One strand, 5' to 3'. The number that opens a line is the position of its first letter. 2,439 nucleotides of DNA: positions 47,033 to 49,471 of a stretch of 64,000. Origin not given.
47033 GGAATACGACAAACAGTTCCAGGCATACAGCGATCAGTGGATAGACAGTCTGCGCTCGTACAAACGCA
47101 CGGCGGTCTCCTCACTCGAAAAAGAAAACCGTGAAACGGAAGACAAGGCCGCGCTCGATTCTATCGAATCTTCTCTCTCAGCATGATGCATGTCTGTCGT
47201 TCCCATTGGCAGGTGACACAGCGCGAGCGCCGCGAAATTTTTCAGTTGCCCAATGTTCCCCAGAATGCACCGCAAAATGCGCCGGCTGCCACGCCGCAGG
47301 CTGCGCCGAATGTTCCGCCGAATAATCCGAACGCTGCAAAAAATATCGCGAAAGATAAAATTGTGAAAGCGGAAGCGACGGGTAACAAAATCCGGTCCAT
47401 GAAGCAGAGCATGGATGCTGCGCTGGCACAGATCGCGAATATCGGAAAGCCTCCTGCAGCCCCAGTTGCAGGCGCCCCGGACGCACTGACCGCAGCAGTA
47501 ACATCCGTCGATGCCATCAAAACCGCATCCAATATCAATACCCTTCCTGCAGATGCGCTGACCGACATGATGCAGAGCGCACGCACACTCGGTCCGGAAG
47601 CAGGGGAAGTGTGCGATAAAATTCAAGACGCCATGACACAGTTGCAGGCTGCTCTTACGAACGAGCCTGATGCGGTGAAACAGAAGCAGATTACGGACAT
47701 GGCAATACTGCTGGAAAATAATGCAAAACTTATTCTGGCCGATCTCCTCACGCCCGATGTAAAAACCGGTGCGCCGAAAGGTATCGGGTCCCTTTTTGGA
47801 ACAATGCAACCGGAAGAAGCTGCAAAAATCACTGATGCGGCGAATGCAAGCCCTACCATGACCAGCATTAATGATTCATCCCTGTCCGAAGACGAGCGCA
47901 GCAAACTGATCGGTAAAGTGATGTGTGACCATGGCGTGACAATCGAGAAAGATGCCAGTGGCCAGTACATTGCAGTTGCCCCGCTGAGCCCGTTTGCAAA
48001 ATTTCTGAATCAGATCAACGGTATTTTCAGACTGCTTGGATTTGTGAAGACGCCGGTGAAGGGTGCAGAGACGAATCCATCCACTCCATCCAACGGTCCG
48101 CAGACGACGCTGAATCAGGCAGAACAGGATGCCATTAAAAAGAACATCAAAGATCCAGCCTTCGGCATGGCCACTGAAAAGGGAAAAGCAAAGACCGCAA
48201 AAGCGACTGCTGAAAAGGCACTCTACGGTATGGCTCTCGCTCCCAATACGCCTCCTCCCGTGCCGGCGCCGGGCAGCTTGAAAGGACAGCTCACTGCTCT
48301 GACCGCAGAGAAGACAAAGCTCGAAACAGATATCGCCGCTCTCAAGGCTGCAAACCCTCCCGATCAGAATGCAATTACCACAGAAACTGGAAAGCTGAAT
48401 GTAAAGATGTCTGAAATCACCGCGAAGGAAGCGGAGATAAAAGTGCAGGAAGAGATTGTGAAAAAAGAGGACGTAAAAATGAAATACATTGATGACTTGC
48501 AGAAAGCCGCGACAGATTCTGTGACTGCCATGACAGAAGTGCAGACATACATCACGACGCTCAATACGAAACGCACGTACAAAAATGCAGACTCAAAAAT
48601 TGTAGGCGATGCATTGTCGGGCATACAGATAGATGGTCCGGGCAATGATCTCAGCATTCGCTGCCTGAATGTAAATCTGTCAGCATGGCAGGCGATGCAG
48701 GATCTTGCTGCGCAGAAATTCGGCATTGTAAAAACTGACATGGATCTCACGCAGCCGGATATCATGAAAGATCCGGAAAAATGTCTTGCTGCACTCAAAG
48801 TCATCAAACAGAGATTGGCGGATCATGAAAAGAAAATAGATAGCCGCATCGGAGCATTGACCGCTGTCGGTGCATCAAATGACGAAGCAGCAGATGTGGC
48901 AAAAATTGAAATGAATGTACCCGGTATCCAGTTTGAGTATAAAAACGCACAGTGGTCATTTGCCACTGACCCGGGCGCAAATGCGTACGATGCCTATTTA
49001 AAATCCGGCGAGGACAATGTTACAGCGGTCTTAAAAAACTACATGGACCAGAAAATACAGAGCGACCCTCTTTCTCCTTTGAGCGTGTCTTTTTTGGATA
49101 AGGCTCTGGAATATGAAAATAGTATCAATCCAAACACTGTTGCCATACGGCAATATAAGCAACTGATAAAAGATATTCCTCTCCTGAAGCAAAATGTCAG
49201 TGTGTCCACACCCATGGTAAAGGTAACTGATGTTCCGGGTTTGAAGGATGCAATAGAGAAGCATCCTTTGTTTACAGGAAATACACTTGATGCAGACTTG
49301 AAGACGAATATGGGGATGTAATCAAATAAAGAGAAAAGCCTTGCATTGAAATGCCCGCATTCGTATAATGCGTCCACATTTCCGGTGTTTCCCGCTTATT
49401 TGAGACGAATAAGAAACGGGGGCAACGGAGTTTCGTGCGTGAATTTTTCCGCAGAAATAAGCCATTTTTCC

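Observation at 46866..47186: Small proteins F and M are clear paralogs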

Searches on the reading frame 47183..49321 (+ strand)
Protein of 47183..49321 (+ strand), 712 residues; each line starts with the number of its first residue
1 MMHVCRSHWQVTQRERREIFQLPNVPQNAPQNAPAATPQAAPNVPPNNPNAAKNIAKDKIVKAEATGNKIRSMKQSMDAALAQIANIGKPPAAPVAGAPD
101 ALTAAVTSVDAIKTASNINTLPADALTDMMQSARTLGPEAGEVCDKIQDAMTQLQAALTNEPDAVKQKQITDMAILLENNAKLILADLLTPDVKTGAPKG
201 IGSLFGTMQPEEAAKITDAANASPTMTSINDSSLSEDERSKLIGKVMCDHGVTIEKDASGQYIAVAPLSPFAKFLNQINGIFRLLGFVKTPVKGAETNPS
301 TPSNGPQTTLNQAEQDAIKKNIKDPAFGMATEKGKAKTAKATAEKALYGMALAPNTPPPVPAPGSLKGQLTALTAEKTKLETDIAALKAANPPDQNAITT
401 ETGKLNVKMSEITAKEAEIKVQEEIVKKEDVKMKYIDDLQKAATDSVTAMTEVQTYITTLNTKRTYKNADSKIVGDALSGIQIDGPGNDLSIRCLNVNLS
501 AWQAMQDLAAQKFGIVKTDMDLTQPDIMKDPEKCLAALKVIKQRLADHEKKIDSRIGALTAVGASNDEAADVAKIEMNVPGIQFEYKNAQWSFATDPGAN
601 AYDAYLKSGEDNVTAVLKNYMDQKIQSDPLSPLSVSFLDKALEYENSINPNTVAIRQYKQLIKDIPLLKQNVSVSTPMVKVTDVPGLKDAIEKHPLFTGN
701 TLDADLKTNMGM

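Call 6: search_protein_families(library=pfam, proteins=[window:47183-49321:+], max_evalue=0.1)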
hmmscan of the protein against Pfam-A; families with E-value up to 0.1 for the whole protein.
window:47183-49321:+ (712 aa): 0 families

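Call 62: search_solved_structures(query=window:47183-49321:+, max_evalue=0.1)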
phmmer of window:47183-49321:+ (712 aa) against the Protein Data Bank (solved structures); distinct sequences matched with E-value up to 0.1: 0.
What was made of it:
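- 47183..49321 (+): Partner of M: 712-aa hydrophilic orphan protein. Its start overlaps the M stop (ATGA). The N-terminal motif .................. is followed by a Pro/Ala/Asn-rich linker. No Pfam or PDB match (calls 6, 62).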

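Call 67: find_homologous_proteins(query=window:47183-49321:+, max_evalue=0.001)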
Query window:47183-49321:+ (712 aa): 2 proteins with E <= 0.001 among 8000 candidates.
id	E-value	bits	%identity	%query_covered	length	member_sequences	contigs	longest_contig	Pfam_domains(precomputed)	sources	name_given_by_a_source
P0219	0.0e+0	1533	99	100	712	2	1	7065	-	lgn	-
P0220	0.0e+0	1140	75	100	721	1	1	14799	-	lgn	-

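Call 76: predict_structure(alignment_id=A6)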
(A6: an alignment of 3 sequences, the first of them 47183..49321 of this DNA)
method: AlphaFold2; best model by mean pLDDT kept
length: 712 residues; sequences in the alignment: 3
mean_pLDDT: 59.0   pTM: 0.33
mean pLDDT of the five models: 59.0, 52.1, 51.5, 47.5, 43.5
residues with pLDDT >= 90: 20; 70-90: 222; 50-70: 193; < 50: 277
segments of 3 or more residues with pLDDT < 50: 1-123, 191-206, 288-307, 524-529, 599-604, 606-687, 691-712
pLDDT, mean of each block of 10 residues (from residue 1): 23 29 27 28 36 38 40 41 32 31 41 37 58 60 69 69 66 69 65 42 53 81 86 80 83 77 77 72 57 26 42 75 61 79 83 67 85 91 91 86 88 86 84 82 67 68 58 72 58 66 75 63 51 65 69 78 75 63 66 54 46 41 39 41 41 41 39 32 45 45 40 38
secondary structure, 60 per line:
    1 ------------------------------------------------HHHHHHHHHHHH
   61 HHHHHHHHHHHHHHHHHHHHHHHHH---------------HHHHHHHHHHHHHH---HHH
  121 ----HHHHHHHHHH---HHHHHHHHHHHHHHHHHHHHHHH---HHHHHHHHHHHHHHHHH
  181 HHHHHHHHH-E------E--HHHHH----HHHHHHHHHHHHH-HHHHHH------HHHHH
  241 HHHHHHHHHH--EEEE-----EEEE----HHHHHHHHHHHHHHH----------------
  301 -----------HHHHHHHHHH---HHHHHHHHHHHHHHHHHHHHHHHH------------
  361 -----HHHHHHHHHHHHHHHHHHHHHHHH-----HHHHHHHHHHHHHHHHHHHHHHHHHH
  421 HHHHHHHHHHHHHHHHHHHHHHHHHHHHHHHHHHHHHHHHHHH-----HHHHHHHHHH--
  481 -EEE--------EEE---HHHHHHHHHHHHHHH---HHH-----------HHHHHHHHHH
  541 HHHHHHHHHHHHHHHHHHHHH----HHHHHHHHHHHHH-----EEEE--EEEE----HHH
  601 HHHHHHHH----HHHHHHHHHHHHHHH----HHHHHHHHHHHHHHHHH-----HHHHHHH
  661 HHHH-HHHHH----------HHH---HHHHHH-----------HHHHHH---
elements in order (helices of 4 or more, strands of 3 or more residues): H49-85 H101-114 H125-134 H138-160 H164-189 H201-205 H210-222 H224-229 H236-250 E253-256 E262-265 H270-284 H312-321 H325-348 H366-389 H395-463 H469-478 E482-484 E493-495 H499-513 H531-561 H566-578 E584-587 E590-593 H598-608 H613-627 H632-648 H654-664 H666-670 H687-692 H704-709
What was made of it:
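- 47183..49321 (+): AF2 gives pLDDT 59, mostly helical, with residues 1-48 unstructured (call 76).
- Tried and rejected: Only 3 close sequences were available (call 67) and the model has pLDDT 59 (call 76).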

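Call 81: search_protein_families(library=phrogs, proteins=[window:47183-49321:+], max_evalue=0.01)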
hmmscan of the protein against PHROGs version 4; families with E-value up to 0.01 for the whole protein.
window:47183-49321:+ (712 aa): 0 families

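Call 82: search_protein_families(library=padloc, proteins=[window:47183-49321:+], max_evalue=0.01)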
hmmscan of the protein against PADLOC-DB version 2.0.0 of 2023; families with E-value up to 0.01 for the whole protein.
window:47183-49321:+ (712 aa): 0 families
